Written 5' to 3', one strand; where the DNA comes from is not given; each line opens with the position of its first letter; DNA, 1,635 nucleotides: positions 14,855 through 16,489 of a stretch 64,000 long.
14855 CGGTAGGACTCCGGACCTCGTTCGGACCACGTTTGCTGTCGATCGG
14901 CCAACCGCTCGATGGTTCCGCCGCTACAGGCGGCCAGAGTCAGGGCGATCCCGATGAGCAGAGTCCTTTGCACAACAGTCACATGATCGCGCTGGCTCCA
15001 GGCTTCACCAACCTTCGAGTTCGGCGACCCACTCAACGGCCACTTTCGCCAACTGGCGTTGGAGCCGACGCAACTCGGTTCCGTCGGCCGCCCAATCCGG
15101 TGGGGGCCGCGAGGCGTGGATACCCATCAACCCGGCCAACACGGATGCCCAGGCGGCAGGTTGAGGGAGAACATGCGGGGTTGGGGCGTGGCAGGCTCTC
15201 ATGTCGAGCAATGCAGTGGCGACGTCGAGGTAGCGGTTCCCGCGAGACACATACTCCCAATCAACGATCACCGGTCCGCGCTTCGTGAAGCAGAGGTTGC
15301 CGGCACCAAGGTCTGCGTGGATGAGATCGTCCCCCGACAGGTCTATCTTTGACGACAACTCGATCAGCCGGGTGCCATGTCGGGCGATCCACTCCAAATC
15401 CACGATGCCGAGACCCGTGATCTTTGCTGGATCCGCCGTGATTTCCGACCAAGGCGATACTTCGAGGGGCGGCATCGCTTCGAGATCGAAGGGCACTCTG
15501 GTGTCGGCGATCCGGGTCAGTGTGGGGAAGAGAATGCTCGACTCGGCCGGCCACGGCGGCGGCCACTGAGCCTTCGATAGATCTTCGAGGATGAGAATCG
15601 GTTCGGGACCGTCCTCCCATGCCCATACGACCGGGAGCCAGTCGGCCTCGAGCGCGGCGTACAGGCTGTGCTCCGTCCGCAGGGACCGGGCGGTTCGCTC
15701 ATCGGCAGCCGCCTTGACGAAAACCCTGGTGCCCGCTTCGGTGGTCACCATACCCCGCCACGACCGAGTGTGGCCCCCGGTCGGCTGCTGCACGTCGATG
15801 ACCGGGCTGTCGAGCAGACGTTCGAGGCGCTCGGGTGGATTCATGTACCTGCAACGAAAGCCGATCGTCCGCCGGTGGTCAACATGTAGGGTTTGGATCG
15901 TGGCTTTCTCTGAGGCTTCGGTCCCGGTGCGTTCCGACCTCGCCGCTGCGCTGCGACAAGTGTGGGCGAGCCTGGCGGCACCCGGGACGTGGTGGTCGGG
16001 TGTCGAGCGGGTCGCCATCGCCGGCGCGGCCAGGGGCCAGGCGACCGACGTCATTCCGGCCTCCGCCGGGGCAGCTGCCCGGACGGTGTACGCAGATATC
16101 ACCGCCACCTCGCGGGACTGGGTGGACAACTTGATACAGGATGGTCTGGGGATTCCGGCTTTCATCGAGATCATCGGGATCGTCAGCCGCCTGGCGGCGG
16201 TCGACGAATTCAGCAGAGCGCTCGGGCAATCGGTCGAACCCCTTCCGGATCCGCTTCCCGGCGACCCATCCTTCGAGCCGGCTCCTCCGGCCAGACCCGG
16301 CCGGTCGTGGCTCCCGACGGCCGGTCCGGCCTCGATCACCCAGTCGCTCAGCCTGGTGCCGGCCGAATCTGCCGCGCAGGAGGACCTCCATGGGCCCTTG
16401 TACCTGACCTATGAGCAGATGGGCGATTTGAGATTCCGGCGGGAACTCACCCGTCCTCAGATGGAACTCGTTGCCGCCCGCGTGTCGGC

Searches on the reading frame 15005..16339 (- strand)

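Call 29: search_protein_families(library=ncbifam, proteins=[window:15005-16339:-], max_evalue=1e-20)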
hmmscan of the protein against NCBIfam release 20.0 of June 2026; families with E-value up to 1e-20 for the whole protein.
window:15005-16339:- (444 aa): 0 families

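Call 73: search_protein_families(library=pfam, proteins=[window:15005-16339:-], max_evalue=0.00001)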
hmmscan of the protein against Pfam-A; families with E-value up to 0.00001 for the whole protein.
window:15005-16339:- (444 aa): 1 family
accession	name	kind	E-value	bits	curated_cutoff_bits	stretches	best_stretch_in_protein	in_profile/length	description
PF01636.29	APH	-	4.3e-09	36.9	23.2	1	339-392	170-223/239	Phosphotransferase enzyme family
